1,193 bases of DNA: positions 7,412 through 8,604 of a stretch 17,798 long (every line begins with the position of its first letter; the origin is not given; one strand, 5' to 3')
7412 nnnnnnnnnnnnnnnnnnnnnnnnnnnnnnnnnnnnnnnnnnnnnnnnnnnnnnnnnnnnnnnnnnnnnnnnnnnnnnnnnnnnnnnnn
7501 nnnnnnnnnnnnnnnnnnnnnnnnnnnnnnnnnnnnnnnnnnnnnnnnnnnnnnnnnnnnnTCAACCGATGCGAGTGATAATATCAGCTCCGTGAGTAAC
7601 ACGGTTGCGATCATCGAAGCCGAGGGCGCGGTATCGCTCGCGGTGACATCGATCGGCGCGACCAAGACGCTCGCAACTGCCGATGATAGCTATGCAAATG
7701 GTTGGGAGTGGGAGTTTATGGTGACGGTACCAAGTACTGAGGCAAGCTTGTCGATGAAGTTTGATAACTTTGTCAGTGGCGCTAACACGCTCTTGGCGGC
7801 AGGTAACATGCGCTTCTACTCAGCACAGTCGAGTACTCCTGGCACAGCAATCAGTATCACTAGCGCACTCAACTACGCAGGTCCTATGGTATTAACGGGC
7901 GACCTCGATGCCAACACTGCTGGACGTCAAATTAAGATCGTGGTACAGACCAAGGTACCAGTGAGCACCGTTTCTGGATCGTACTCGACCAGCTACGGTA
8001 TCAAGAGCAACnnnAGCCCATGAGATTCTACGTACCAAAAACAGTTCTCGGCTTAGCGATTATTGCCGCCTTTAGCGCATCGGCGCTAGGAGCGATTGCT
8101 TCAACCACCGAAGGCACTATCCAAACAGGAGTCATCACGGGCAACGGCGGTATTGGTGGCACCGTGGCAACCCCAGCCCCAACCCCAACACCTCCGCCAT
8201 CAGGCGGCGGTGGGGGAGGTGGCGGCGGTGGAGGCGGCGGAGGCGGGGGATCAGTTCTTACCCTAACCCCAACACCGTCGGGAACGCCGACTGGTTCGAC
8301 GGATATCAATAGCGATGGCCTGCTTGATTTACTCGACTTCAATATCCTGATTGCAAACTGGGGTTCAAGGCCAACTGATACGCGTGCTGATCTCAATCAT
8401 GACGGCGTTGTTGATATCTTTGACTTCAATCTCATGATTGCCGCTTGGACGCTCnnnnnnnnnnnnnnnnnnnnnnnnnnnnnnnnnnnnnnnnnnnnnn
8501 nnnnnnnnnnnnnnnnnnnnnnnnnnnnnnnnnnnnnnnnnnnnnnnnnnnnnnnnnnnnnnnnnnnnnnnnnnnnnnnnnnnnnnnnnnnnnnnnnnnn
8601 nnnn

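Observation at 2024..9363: Giant surface protein, dockerin protein and membrane cohesin appear co-transcribed as one 7.3-kb operon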

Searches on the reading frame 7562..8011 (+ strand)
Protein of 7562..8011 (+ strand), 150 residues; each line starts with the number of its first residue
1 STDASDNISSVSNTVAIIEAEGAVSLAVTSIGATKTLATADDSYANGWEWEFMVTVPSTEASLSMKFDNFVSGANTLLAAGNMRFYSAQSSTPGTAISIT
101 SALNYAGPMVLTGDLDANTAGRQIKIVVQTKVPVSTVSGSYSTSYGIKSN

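Call 21: find_homologous_proteins(query=window:7562-8011:+, max_evalue=0.01)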
Query window:7562-8011:+ (150 aa): 6 proteins with E <= 0.01 among 93 candidates.
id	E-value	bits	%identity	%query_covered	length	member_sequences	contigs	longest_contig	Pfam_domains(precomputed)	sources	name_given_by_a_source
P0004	3.9e-64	233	88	85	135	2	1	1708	-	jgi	jgi:hypothetical protein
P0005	1.4e-30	124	50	90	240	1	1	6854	-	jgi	jgi:hypothetical protein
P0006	3.5e-30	123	53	83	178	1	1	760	-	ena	-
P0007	8.9e-30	121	50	74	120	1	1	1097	-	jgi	jgi:hypothetical protein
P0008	1.5e-28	117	50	77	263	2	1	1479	PF13205.13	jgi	-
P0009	1.2e-20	92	54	64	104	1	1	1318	-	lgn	-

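Call 22: find_encoding_contigs(protein=P0005, flank=10000, max_places=3)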
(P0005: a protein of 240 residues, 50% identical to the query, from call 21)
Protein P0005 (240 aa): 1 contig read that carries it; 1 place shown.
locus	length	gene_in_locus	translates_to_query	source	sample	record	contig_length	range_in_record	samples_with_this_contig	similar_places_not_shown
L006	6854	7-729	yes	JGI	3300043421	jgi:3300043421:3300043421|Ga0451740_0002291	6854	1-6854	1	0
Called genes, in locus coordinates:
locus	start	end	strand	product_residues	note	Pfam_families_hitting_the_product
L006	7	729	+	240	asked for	-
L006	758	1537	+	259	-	PF13290:CHB_HEX_C_1, PF13287:Fn3_assoc, PF01471:PG_binding_1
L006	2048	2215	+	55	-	-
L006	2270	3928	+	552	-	PF01807:Zn_ribbon_DnaG, PF08275:DNAG_N, PF01751:Toprim, PF13155:Toprim_2, PF13662:Toprim_4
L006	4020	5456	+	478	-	PF03979:Sigma70_r1_1, PF00140:Sigma70_r1_2, PF04542:Sigma70_r2, PF04539:Sigma70_r3, PF04545:Sigma70_r4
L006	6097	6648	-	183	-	-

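Call 23: find_encoding_contigs(protein=P0004, flank=10000, max_places=3)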
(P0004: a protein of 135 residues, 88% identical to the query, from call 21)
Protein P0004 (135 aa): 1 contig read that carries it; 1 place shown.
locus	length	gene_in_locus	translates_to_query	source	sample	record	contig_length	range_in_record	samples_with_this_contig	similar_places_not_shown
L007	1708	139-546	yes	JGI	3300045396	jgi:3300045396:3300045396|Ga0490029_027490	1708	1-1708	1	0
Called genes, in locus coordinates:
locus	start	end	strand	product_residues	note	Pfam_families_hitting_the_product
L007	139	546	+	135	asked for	-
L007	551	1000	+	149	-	-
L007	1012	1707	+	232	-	?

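Call 24: find_encoding_contigs(protein=P0008, flank=10000, max_places=3)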
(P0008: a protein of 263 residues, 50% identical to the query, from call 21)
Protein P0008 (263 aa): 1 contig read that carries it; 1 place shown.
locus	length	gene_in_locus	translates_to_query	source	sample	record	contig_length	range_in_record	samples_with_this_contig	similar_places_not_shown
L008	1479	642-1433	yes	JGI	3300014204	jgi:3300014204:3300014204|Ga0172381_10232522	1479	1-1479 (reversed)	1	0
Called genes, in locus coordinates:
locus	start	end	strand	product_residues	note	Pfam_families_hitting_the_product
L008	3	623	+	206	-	?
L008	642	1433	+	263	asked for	PF13205:Big_5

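Call 35: find_related_loci(query=A1, collection=genome_contigs, flank=8000)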
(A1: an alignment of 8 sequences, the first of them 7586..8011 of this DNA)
Query A1 (142 aa) in genome_contigs; peptide patterns used: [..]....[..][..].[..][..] (x = any residue, [..] = any of these).
62 stretches matched a pattern; 48 encode a relative of the query (tblastn E <= 1e-3); 48 distinct loci.
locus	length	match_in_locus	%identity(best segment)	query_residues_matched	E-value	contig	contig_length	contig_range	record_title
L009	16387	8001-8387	60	15-141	1e-44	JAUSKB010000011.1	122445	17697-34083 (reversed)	MAG: bacterium isolate E14_metabat.bin.348 E14_k141_978206, whole genome shotgun sequence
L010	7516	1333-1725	56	16-142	1e-43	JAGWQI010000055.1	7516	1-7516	MAG: Patescibacteria group bacterium isolate REEB3 contig-150_12959, whole genome shotgun sequence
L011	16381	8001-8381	57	18-141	2e-41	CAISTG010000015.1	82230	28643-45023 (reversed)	MAG: Candidatus Buchananbacteria bacterium isolate MJ-time_bin-7222 genome assembly, contig: bin-7222:15/66, whole genom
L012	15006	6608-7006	51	13-142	2e-41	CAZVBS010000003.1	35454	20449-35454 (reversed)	MAG TPA_asm: uncultured Candidatus Saccharibacteria bacterium isolate SRP128015_co3_51 genome assembly, contig: NODE_955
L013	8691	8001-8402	54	12-142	1e-40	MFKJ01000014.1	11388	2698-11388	MAG: Candidatus Jorgensenbacteria bacterium RIFCSPHIGHO2_02_FULL_45_20 rifcsphigho2_02_scaffold_26046, whole genome shot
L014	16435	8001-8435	52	1-141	4e-40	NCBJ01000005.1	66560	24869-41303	MAG: Parcubacteria group bacterium 21-54-25 04302015_21_scaffold_33, whole genome shotgun sequence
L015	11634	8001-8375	54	20-141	1e-38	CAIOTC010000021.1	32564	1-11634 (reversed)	uncultured bacterium isolate AlinenLipids_bin-2248 genome assembly, contig: bin-2248:21/24, whole genome shotgun sequenc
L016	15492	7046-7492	52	1-141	2e-38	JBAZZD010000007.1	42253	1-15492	MAG: Candidatus Paceibacterota bacterium isolate SO_2017_GW1_98 NODE_4343_length_42253_cov_5.051037_OW334_2017, whole ge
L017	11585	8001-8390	54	18-142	3e-37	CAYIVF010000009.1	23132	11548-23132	MAG TPA_asm: uncultured Candidatus Saccharibacteria bacterium isolate ERP119705_co5_43 genome assembly, contig: NODE_263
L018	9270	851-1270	52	5-141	6e-37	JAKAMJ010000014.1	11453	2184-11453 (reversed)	MAG: bacterium isolate WY5.bin169 NODE_9807_length_11453_cov_2.492407, whole genome shotgun sequence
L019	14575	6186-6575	53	18-142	7e-37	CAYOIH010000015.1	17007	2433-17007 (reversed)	MAG TPA_asm: uncultured Candidatus Saccharibacteria bacterium isolate SRP178699_co1_594 genome assembly, contig: NODE_42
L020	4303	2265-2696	53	6-141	2e-36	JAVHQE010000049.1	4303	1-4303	MAG: Candidatus Paceibacterota bacterium isolate WB01no19_43_19 NODE_18363_length_4303_cov_10.851460, whole genome shotg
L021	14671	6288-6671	48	18-142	1e-36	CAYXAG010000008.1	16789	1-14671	MAG TPA_asm: uncultured Candidatus Saccharibacteria bacterium isolate SRP269290_co5_1 genome assembly, contig: NODE_962_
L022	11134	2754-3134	52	18-141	4e-36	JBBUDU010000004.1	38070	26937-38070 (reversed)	MAG: Patescibacteria group bacterium isolate H41-bin073_1 H41_bin073_1_000000000004, whole genome shotgun sequence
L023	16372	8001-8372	51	18-142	3e-36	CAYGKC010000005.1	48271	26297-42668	MAG TPA_asm: uncultured Gammaproteobacteria bacterium isolate ERP113451_co4_284 genome assembly, contig: NODE_195_length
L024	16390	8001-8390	52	17-141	2e-36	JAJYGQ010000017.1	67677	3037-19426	MAG: bacterium isolate DBS1-3.bin146 NODE_594_length_67677_cov_1.88523, whole genome shotgun sequence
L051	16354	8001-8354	40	27-140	3e-16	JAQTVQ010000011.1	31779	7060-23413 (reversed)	MAG: Candidatus Paceibacterota bacterium isolate STB_91 NODE_2962_length_31779_cov_11.707096_Sandtown_B, whole genome sh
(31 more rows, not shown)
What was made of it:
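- It is found in 48 GTDB species genomes, and 43 of the 48 record titles name Patescibacteria lineages or an unclassified bacterium (call 35).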

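Call 40: predict_structure(alignment_id=A3)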
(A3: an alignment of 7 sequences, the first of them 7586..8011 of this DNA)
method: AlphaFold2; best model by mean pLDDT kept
length: 142 residues; sequences in the alignment: 7
mean_pLDDT: 78.8   pTM: 0.74
mean pLDDT of the five models: 78.8, 77.9, 77.3, 68.6, 46.5
residues with pLDDT >= 90: 63; 70-90: 41; 50-70: 22; < 50: 16
segments of 3 or more residues with pLDDT < 50: 1-15
pLDDT, mean of each block of 10 residues (from residue 1): 34 54 85 93 83 84 94 90 70 91 63 77 94 91 72
secondary structure, 60 per line:
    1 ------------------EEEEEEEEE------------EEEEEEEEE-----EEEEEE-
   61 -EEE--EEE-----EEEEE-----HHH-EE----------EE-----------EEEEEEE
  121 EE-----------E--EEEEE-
elements in order: E19-27 E40-48 E54-59 E62-64 E67-69 E75-79 E114-122 E137-141
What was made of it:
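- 7631..8011 (+): Unannotated terminal domain (aa 1845-1971), with motifs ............, RFYSAQ, GRQ and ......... Proposed docking site for the adaptor. AF2 beta-sandwich model, pLDDT 78.8 (call 40).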

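Call 42: search_protein_representatives(alignment_id=A3)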
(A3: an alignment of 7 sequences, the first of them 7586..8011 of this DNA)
Query: 7 sequences, 233 profile positions. Proteins with E-value up to 0.001 (for the whole library): 941; up to 1e-10: 723; up to 1e-30: 495. The best 150 are listed.
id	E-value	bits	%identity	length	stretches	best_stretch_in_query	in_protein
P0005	2.6e-99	348.0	-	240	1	1-233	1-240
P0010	4.4e-90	317.9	-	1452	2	2-233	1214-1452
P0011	9.3e-83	293.9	-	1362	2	2-233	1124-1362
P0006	4.7e-82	291.6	-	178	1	64-233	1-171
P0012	1.5e-74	267.0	-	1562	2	9-232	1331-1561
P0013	1.3e-70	254.1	-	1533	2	9-232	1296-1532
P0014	6.1e-69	248.7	-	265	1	9-233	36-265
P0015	8.1e-69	248.3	-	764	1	2-232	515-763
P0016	4.2e-68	246.0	-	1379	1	12-232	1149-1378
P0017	1.4e-67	244.2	-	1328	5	27-233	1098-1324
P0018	3.8e-67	242.8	-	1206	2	20-233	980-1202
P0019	4.7e-67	242.5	-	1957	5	6-233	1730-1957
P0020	3.3e-66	239.8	-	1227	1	13-232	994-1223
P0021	9.6e-66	238.2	-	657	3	58-233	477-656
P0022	1.4e-65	237.7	-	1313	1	20-233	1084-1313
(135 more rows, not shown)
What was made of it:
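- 7631..8011 (+): Found in 48 GTDB genomes and 941 cluster representatives (calls 35, 42).
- It matches 941 cluster representatives (call 42).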

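Call 66: search_protein_families(library=ncbifam, proteins=[window:7586-8011:+, L012:6608-7006:+], max_evalue=1)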
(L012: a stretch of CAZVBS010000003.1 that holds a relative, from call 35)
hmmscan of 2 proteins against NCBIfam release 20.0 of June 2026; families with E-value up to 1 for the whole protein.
window:7586-8011:+ (142 aa): 0 families

L012:6608-7006:+ (133 aa): 1 family
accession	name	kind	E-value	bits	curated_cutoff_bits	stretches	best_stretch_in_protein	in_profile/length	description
NF011981.0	PRK15446.1-2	equivalog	0.055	12.1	375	1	42-127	198-283/378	alpha-D-ribose 1-methylphosphonate 5-triphosphate diphosphatase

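Call 67: search_protein_families(library=pfam, proteins=[window:7586-8011:+, L012:6608-7006:+, L024:8001-8390:+, L051:8001-8381:+], max_evalue=10)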
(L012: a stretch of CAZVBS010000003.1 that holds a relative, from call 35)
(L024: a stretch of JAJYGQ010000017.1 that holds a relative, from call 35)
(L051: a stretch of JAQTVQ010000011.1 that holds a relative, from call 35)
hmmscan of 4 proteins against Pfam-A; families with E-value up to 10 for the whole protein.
window:7586-8011:+ (142 aa): 0 families

L012:6608-7006:+ (133 aa): 0 families

L024:8001-8390:+ (130 aa): 2 families
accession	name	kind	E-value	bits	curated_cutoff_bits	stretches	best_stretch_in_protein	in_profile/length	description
PF16760.10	CBM53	-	0.08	13.7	27.6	1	10-37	31-53/57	Starch/carbohydrate-binding module (family 53)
PF11948.15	DUF3465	-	0.19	12.1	25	0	75-110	9-44/124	Protein of unknown function (DUF3465)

L051:8001-8381:+ (127 aa): 1 family
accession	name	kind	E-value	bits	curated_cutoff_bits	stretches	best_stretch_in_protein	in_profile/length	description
PF18326.6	RFX5_N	-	0.14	12.4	25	1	94-111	33-50/59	RFX5 N-terminal domain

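Call 68: search_solved_structures(query=A1, max_evalue=1)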
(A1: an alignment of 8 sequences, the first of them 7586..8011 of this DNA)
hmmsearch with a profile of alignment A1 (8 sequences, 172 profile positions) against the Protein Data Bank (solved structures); distinct sequences matched with E-value up to 1: 3.
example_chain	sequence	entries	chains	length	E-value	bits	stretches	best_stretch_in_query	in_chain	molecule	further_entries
2kxp_A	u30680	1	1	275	0.43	13.6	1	44-129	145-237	F-actin-capping protein subunit alpha-1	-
1izn_A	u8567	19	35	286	0.47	13.5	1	44-129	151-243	CapZ alpha-1 subunit | F-actin-capping protein subunit alpha-1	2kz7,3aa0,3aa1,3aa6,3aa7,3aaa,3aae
8k2f_A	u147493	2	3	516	0.95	12.5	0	146-170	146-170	Oligosaccharide-releasing beta-N-acetylgalactosaminidase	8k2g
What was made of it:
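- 7631..8011 (+): No Pfam, NCBIfam or PDB sequence match (calls 66-68).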

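Call 99: fold_search(model_id=the predicted structure, library=pdb)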
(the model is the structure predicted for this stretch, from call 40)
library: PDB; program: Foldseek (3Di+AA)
matches with E <= 10: 1057; with E <= 0.001: 0
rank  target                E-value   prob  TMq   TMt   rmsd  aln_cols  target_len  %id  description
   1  5l7u_A                1.3e-03  1.00  0.48  0.14   9.0       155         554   12  Crystal structure of BvGH123 with bound GalNAc (released 2017-03-22)
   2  5l7v_B                3.4e-03  1.00  0.42  0.12  10.7       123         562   11  Crystal Structure of BvGH123 with bond transition state analog Galthiazoline. (released 2017-03-22)
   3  5l7r_A                3.4e-03  1.00  0.43  0.12  11.0       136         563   10  Crystal structure of BvGH123 (released 2017-03-22)
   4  6erj_B                3.6e-03  1.00  0.40  0.36   6.6       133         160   13  Self-complemented FimA subunit from Salmonella enterica (released 2019-01-30)
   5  8k2f                  4.5e-03  1.00  0.45  0.15  11.0       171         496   15  Crystal structure of Group 1 oligosaccharide-releasing beta-N-acetylgalactosaminidase NgaCa from Cohnella abietis, apo 1 (released 2024-04-24)
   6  3bfq_G                4.7e-03  0.97  0.36  0.38   8.5       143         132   10  Crystal structure of truncated FimG (FimGt) in complex with the donor strand peptide of FimF (DSF) (released 2008-03-04)
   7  5fqf_A                5.6e-03  0.99  0.41  0.12  11.1       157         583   13  The details of glycolipid glycan hydrolysis by the structural analysis of a family 123 glycoside hydrolase from Clostr (released 2016-03-30)
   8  8k2i_B                5.9e-03  1.00  0.46  0.14   5.3       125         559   14  Crystal structure of Group 2 Oligosaccharide/Monosaccharide-releasing beta-N-acetylhexosaminidase NgaAt from Arabidops (released 2024-04-24)
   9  5fr0                  6.9e-03  1.00  0.50  0.14  10.1       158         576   13  The details of glycolipid glycan hydrolysis by the structural analysis of a family 123 glycoside hydrolase from Clostrid (released 2016-03-30)
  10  5fqg_A                8.1e-03  1.00  0.51  0.14  10.2       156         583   12  The details of glycolipid glycan hydrolysis by the structural analysis of a family 123 glycoside hydrolase from Clostr (released 2016-03-30)
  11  4j3o_F                8.1e-03  0.97  0.38  0.36   8.8       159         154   14  Crystal structure of the FimD usher traversed by the pilus tip complex assembly composed of FimC:FimF:FimG:FimH (released 2013-04-10)
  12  9iug_A                8.1e-03  0.94  0.35  0.33  10.9       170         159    9  Cryo-EM structure of the type I pilus from enterotoxigenic Escherichia coli (released 2025-05-28)
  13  4y2n_C                8.1e-03  0.85  0.33  0.33  10.9       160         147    9  Structure of CFA/I pili major subunit CfaB trimer (released 2016-08-10)
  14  9fx0_A                8.6e-03  0.94  0.37  0.34   9.8       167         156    8  Cryo-EM structure of the type 1 pilus tip-to-rod transition (released 2025-06-04)
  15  8k2g_A                9.1e-03  0.99  0.45  0.14  13.7       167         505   14  Crystal structure of Group 1 Oligosaccharide-releasing beta-N-acetylgalactosaminidase NgaCa from Cohnella abietis, apo (released 2024-04-24)
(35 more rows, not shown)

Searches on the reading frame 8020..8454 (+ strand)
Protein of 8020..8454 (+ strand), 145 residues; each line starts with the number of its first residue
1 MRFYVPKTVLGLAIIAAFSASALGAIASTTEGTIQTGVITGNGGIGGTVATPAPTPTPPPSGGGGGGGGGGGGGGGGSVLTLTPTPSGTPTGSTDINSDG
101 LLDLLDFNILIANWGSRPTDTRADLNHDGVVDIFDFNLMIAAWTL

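Call 9: search_protein_families(library=pfam, proteins=[window:8020-8454:+], max_evalue=0.01)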
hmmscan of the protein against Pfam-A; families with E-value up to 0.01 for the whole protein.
window:8020-8454:+ (145 aa): 1 family
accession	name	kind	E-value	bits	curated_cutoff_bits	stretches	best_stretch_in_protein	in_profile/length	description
PF00404.24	Dockerin_1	-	1.1e-06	29.1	22.9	1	94-141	2-54/57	Dockerin type I domain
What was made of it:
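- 8302..8454 (+): Dockerin with two calcium-loop repeats (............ and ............). Pfam PF00404 at 1.1e-6, above its cut-off (call 9).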

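Call 50: search_protein_families(library=pfam, alignment_id=A4, max_evalue=0.001)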
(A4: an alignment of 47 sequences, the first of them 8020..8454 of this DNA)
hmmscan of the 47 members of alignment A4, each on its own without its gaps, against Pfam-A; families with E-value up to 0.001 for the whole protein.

A. member 1, window:8020-8454:+ (145 aa): 1 family
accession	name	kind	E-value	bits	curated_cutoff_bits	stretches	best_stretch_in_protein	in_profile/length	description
PF00404.24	Dockerin_1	-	1.1e-06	29.1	22.9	1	94-141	2-54/57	Dockerin type I domain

B. families by the number of members that match (of 47 scanned): 17 families
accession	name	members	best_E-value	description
PF13290.12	CHB_HEX_C_1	38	1.6e-16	Chitobiase/beta-hexosaminidase C-terminal domain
PF13287.12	Fn3_assoc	37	1e-13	Fn3 associated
PF00404.24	Dockerin_1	18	1.5e-10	Dockerin type I domain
PF01471.23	PG_binding_1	9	4.4e-27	Putative peptidoglycan binding domain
PF13202.12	EF-hand_5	4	2.2e-05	EF hand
PF00395.25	SLH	2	2.2e-32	S-layer homology domain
PF16656.11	Pur_ac_phosph_N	2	2.3e-09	Purple acid Phosphatase, N-terminal domain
PF00036.39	EF-hand_1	2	4.4e-06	EF hand domain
PF13517.12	FG-GAP_3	2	1e-05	FG-GAP-like repeat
PF00963.24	Cohesin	1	2.1e-09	Cohesin domain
PF07554.19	FIVAR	1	6.5e-09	FIVAR domain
PF18998.6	Flg_new_2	1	2.6e-08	Divergent InlB B-repeat domain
PF00041.27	fn3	1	7.5e-05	Fibronectin type III domain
PF13405.12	EF-hand_6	1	0.0002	EF-hand domain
PF16655.11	PhoD_N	1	0.00032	PhoD-like phosphatase, N-terminal domain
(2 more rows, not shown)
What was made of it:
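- Most adaptors carry a CHB_HEX_C_1 domain of glycosidase origin (call 50).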

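Call 66: search_protein_families(library=ncbifam, proteins=[window:8020-8454:+], max_evalue=1)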
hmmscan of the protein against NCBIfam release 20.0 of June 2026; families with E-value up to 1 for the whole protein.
window:8020-8454:+ (145 aa): 1 family
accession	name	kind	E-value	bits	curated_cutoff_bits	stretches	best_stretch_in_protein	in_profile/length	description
NF041540.1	dockerin_GC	domain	7.6e-07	29.4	29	1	95-144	11-64/67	GC-type dockerin domain-anchored protein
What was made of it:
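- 8302..8454 (+): NCBIfam dockerin_GC scores 29.4 bits against a cut-off of 29 (call 66).
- On Cohesin-dockerin system: NCBIfam dockerin_GC scores 29.4 against 29 (call 66).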
